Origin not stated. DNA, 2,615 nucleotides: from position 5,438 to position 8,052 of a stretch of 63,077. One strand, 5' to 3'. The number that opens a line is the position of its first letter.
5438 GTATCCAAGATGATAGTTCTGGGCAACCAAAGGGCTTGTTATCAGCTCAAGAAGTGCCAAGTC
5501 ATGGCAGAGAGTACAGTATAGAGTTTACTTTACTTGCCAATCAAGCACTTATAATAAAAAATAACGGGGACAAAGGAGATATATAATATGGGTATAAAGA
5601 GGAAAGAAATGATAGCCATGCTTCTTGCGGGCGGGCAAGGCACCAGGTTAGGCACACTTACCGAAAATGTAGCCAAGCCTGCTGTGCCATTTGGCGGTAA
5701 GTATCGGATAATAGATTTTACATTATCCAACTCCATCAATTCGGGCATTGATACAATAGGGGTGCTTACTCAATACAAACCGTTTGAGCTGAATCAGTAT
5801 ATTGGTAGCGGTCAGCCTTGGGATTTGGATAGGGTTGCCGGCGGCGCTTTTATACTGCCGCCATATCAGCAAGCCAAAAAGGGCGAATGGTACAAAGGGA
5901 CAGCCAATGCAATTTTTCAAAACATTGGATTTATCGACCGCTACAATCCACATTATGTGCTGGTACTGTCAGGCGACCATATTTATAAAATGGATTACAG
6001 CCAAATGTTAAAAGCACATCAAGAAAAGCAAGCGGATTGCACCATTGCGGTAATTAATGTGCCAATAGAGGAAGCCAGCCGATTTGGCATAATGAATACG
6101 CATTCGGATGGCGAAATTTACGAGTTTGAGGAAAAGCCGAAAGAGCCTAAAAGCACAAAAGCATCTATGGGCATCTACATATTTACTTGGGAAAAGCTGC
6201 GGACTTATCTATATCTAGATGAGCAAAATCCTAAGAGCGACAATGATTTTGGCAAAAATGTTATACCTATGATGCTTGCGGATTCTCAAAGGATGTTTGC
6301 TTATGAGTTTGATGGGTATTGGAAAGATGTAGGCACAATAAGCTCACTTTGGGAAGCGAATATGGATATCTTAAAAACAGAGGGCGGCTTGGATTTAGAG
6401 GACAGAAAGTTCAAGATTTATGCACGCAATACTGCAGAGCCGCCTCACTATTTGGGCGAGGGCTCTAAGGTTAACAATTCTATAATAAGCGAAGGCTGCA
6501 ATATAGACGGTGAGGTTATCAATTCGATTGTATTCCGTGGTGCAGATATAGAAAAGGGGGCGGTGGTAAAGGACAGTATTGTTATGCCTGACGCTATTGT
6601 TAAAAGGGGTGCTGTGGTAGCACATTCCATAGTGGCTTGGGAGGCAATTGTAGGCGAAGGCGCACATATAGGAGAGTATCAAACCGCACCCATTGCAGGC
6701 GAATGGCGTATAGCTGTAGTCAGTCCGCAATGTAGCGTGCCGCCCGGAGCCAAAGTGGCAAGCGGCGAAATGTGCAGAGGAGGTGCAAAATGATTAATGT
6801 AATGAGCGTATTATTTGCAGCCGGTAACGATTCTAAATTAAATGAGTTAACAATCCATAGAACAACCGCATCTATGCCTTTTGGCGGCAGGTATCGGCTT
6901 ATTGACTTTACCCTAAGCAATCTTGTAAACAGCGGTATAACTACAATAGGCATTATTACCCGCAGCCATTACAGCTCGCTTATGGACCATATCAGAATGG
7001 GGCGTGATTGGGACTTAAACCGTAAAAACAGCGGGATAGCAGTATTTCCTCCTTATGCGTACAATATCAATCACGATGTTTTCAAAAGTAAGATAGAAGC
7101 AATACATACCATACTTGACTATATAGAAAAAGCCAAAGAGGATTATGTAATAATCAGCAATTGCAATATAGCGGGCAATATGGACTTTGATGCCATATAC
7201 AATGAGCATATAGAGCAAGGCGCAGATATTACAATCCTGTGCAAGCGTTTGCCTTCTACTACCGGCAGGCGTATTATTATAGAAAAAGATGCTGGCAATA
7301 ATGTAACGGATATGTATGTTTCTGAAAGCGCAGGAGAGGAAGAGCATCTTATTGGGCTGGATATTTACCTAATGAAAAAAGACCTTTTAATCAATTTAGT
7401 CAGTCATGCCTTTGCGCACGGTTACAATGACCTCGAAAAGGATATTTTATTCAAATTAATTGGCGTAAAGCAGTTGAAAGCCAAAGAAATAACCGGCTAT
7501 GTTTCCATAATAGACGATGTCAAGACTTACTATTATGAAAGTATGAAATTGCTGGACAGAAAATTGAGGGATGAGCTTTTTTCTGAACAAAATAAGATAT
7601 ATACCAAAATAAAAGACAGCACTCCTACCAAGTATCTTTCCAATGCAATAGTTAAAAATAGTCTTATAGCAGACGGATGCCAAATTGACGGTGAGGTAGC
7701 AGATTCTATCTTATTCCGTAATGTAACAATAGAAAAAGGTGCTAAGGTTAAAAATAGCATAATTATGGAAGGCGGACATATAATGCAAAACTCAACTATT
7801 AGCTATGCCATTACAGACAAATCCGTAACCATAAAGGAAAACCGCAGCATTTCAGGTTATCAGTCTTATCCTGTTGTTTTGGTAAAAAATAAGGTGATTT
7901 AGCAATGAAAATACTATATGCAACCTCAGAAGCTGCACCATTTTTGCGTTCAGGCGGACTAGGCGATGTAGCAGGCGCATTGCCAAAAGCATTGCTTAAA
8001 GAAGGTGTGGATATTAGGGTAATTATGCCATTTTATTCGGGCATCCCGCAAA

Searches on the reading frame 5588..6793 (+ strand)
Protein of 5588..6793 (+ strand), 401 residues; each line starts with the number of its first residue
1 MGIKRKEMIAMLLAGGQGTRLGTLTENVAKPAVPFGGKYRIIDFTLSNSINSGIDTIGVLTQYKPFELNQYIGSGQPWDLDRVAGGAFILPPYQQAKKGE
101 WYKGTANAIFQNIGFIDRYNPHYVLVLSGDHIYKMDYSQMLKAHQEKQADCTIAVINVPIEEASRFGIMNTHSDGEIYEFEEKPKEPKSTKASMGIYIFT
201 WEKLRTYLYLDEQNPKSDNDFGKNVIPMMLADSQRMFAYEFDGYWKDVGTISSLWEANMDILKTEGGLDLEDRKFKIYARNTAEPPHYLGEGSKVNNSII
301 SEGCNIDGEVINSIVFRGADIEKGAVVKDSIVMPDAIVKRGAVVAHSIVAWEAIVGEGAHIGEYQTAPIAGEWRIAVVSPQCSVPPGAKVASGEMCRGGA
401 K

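Call 72: search_protein_families(library=pfam, proteins=[window:5588-6793:+], max_evalue=0.00001)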
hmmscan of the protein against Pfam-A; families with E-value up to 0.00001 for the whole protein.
window:5588-6793:+ (401 aa): 4 families
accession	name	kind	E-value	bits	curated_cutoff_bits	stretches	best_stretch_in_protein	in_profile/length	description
PF00483.29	NTP_transferase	-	4.8e-70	236.4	21.2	1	10-263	2-244/245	Nucleotidyl transferase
PF24894.1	Hexapep_GlmU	-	1.4e-12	48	23.3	1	292-365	13-87/104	GlmU-like, C-terminal hexapeptide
PF25084.1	LbH_EIF2B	-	1.6e-09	38.2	54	1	289-360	30-104/105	EIF2B subunit epsilon LbH domain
PF12804.13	NTP_transf_3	-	9.5e-06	26.3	27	0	10-155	1-122/160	MobA-like NTP transferase domain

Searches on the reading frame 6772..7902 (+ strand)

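Call 72: search_protein_families(library=pfam, proteins=[window:6772-7902:+], max_evalue=0.00001)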
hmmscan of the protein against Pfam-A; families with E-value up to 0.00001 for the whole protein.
window:6772-7902:+ (376 aa): 4 families
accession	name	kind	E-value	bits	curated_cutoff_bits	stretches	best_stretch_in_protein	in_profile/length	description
PF00483.29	NTP_transferase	-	3.8e-15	56.6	21.2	1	12-181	2-160/245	Nucleotidyl transferase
PF24894.1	Hexapep_GlmU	-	1.4e-14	54.5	23.3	1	291-360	13-83/104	GlmU-like, C-terminal hexapeptide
PF25084.1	LbH_EIF2B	-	3.7e-09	37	54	1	286-358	28-103/105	EIF2B subunit epsilon LbH domain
PF25247.1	LbH_GLGC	-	2.3e-06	28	27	0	285-332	4-52/135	GLGC left-handed parallel beta-helix domain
